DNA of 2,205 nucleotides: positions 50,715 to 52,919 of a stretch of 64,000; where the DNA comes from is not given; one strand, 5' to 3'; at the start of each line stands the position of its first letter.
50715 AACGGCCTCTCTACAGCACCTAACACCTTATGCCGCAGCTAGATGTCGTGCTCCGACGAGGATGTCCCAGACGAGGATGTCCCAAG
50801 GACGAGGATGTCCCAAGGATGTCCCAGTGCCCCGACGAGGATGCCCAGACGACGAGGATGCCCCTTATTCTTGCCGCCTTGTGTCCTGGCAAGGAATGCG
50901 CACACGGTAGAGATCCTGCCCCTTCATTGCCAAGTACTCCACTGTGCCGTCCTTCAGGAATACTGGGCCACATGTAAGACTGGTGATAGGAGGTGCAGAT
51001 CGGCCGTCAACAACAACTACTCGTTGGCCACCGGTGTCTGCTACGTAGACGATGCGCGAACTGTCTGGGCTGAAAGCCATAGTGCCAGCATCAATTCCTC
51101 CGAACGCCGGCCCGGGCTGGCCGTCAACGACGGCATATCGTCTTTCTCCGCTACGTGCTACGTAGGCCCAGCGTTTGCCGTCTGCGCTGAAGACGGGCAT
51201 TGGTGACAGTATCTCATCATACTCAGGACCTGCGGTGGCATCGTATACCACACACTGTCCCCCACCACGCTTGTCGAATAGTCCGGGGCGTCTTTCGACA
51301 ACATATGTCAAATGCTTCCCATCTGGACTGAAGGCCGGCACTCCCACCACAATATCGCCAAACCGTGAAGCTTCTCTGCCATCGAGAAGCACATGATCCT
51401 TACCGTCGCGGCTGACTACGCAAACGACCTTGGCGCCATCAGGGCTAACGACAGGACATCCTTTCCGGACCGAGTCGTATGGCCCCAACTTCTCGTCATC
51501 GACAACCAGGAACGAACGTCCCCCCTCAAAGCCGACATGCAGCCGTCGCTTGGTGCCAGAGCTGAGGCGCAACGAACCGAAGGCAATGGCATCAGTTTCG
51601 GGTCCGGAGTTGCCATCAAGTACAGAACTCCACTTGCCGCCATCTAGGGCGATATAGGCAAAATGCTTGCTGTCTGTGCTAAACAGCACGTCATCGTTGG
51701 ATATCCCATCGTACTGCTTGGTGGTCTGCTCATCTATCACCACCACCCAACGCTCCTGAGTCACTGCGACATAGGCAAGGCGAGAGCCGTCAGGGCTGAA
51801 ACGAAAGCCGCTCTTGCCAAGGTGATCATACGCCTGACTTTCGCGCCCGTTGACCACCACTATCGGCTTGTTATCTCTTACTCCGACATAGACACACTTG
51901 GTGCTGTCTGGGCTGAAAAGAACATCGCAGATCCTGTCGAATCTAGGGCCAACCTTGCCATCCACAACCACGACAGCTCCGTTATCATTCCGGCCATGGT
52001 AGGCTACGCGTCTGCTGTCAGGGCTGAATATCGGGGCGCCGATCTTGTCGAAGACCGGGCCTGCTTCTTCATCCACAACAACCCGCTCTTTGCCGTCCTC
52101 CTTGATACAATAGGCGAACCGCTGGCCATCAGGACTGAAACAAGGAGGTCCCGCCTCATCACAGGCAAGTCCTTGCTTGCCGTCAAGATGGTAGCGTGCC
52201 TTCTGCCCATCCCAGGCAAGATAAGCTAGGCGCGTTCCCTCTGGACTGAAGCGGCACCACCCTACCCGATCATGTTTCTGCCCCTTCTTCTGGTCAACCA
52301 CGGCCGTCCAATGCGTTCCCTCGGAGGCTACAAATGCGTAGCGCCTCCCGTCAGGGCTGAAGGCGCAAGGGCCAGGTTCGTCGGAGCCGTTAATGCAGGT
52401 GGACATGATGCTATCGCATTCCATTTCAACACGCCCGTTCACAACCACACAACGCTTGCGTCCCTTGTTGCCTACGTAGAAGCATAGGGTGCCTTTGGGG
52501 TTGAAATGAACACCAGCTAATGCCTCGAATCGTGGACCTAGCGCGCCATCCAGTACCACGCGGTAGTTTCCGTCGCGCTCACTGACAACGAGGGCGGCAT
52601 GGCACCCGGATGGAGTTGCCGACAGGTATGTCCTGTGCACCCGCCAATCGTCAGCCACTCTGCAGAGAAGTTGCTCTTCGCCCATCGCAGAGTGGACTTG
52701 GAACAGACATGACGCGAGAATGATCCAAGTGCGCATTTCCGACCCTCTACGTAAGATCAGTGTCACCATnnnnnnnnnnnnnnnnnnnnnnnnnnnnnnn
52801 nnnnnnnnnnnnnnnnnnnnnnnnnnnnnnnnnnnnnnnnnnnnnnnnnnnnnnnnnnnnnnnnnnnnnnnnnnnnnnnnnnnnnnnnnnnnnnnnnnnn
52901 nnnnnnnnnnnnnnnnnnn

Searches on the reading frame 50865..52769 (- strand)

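Call 79: search_protein_families(library=pfam, proteins=[window:50865-52769:-], max_evalue=0.00001)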
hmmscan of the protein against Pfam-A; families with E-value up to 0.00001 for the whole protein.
window:50865-52769:- (634 aa): 2 families
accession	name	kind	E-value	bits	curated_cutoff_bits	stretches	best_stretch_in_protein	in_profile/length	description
PF07676.18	PD40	-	7.7e-24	83.5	20.9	0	478-494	14-30/38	WD40-like Beta Propeller Repeat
PF10647.15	Gmad1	-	9.4e-06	26.1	20.5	0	219-339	38-132/251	Lipoprotein LpqB beta-propeller domain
